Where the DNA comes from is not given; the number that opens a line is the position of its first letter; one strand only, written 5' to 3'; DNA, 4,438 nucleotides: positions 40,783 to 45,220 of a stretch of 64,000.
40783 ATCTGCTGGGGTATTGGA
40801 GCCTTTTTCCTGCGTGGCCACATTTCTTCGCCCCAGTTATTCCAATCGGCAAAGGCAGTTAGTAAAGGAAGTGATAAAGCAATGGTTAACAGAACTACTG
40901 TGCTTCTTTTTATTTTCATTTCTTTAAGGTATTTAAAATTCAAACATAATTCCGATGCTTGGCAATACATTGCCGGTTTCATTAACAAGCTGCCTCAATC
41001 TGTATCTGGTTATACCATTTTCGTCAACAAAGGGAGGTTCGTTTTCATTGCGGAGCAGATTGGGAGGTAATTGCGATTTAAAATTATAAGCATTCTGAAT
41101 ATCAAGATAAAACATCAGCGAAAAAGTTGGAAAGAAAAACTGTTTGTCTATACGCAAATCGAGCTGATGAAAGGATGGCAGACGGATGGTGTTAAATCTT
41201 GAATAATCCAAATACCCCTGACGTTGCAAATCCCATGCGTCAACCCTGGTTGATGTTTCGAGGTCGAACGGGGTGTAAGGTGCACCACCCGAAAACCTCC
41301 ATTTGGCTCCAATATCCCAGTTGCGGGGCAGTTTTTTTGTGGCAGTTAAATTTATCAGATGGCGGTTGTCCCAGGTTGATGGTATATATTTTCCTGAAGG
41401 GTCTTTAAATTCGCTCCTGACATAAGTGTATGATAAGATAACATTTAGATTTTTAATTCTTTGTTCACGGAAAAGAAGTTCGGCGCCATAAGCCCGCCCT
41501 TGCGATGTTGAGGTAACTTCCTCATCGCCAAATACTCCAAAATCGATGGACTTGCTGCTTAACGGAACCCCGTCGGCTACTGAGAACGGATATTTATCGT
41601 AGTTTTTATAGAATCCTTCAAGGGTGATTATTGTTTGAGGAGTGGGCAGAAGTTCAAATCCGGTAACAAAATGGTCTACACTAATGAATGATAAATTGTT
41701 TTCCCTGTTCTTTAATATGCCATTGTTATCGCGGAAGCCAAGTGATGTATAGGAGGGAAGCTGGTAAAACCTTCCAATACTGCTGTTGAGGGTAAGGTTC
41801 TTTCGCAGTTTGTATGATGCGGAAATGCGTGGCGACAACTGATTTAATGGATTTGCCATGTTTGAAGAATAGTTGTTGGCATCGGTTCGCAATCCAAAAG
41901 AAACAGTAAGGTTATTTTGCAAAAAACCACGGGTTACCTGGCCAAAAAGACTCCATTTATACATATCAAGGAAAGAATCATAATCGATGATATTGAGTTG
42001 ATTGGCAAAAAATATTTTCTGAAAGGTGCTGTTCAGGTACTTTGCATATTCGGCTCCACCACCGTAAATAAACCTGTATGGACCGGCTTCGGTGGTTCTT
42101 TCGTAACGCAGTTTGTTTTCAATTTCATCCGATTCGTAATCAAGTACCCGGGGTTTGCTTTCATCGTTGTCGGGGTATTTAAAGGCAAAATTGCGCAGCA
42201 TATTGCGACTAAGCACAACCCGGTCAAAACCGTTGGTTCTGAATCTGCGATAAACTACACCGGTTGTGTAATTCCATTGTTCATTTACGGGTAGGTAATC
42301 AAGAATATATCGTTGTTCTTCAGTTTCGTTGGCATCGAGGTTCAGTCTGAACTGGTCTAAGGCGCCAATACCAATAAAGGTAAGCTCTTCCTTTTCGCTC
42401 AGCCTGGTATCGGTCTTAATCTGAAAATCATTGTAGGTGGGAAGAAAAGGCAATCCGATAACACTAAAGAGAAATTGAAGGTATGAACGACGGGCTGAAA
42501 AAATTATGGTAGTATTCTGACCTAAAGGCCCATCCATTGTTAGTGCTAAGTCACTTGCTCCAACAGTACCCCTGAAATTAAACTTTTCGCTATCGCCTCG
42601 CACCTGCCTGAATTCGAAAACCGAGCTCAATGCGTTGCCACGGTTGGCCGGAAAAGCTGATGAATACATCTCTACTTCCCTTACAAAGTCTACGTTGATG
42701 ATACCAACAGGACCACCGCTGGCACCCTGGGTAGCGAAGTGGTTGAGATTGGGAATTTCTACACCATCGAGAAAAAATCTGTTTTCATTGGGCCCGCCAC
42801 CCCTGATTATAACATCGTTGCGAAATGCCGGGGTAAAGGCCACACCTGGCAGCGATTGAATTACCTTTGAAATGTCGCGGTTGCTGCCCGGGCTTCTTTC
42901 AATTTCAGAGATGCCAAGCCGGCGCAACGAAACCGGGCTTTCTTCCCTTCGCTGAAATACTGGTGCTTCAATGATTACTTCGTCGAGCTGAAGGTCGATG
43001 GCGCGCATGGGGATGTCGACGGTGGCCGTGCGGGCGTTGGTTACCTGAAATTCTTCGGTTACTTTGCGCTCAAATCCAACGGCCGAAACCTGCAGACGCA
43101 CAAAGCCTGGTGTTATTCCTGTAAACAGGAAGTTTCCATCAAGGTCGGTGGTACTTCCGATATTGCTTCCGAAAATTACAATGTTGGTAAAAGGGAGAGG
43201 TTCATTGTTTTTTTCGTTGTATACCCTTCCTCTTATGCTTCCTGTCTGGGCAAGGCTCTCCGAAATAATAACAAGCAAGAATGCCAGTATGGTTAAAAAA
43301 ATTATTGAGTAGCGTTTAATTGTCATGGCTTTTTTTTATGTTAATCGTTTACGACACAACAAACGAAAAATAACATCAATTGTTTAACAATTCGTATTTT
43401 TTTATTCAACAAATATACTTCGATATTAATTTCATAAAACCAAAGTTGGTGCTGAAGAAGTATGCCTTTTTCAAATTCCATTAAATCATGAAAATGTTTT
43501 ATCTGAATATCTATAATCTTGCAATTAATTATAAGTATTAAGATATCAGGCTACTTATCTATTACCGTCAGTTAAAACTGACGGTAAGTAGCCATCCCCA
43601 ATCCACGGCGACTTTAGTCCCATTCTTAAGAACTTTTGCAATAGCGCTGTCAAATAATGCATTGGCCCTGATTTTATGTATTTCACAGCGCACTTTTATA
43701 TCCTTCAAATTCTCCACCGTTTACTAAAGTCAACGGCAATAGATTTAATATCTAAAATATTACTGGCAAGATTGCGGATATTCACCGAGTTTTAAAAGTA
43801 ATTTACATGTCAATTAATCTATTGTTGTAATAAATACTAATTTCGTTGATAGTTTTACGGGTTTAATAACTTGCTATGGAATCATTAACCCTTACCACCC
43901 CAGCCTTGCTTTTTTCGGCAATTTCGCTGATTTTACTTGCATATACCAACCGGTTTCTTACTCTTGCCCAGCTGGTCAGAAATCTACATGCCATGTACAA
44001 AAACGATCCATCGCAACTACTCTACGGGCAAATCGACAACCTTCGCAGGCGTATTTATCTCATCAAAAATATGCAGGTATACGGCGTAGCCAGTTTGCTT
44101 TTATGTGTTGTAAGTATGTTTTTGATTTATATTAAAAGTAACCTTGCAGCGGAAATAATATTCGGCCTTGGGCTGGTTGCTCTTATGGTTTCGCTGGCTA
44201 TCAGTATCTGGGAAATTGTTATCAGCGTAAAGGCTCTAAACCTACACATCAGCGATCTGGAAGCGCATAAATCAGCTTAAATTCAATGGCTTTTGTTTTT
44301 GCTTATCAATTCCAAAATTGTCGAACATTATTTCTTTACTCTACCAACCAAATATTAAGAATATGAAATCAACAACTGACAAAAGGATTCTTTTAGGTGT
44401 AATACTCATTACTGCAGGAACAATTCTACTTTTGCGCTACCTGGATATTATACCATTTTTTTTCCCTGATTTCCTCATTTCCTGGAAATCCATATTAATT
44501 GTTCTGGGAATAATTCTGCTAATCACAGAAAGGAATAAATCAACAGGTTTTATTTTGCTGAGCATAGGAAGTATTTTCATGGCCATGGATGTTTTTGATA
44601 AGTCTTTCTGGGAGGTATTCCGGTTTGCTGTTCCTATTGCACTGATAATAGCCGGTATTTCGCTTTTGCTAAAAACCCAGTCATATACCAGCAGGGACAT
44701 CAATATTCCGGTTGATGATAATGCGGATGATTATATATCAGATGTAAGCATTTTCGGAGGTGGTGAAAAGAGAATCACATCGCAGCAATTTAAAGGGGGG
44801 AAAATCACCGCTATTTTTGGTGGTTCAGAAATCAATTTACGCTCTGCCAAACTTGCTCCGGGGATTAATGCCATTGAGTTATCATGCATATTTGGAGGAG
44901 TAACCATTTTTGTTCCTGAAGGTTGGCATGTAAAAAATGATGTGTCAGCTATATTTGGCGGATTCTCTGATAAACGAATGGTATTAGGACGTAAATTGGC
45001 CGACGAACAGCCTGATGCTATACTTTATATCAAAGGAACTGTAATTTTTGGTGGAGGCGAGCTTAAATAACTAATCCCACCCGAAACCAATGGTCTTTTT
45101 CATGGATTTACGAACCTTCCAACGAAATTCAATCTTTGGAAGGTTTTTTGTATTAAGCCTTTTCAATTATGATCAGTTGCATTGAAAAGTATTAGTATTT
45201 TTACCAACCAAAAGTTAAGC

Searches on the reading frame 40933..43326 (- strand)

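Call 39: search_protein_families(library=pfam, proteins=[window:40933-43326:-], max_evalue=0.00001)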
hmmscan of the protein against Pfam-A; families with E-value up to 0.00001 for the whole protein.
window:40933-43326:- (797 aa): 4 families
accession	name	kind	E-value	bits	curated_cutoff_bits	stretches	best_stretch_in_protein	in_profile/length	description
PF00593.30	TonB_dep_Rec_b-barrel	-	1.7e-18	68.1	27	1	325-745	50-435/436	TonB dependent receptor-like, beta-barrel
PF13715.12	CarbopepD_reg_2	-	1e-15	58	32.2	1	31-119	1-88/88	CarboxypepD_reg-like domain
PF13620.12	CarboxypepD_reg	-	6.2e-15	55.7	32.3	1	30-107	1-81/82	Carboxypeptidase regulatory-like domain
PF07715.20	Plug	-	2e-08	35.1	23.9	1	128-230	3-100/107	TonB-dependent Receptor Plug Domain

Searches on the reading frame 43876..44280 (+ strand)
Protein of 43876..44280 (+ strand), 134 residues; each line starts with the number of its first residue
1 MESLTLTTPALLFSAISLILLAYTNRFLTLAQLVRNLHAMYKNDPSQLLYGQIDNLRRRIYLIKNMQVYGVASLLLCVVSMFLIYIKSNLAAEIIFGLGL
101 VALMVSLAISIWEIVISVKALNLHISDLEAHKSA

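Call 40: search_protein_families(library=pfam, proteins=[window:43876-44280:+], max_evalue=0.00001)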
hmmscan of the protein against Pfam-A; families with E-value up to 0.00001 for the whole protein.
window:43876-44280:+ (134 aa): 1 family
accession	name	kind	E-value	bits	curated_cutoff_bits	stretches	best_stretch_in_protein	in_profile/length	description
PF11026.13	DUF2721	-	2.3e-39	134.6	28.3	1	6-122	1-128/129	Protein of unknown function (DUF2721)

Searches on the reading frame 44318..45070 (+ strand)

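Call 39: search_protein_families(library=pfam, proteins=[window:44318-45070:+], max_evalue=0.00001)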
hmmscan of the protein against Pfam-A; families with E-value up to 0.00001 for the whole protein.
window:44318-45070:+ (250 aa): 3 families
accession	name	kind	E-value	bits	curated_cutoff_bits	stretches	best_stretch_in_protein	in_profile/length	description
PF22570.1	LiaF-TM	-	2e-14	54.7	27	1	25-121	1-95/98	LiaF transmembrane domain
PF18917.5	LiaI-LiaF-like_TM1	-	1.8e-09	38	27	1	24-68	1-42/42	LiaI-LiaF-like transmembrane region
PF09922.15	LiaF-like_C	-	1.2e-07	32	29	1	157-216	13-72/114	Cell wall-active antibiotics response LiaF, C-terminal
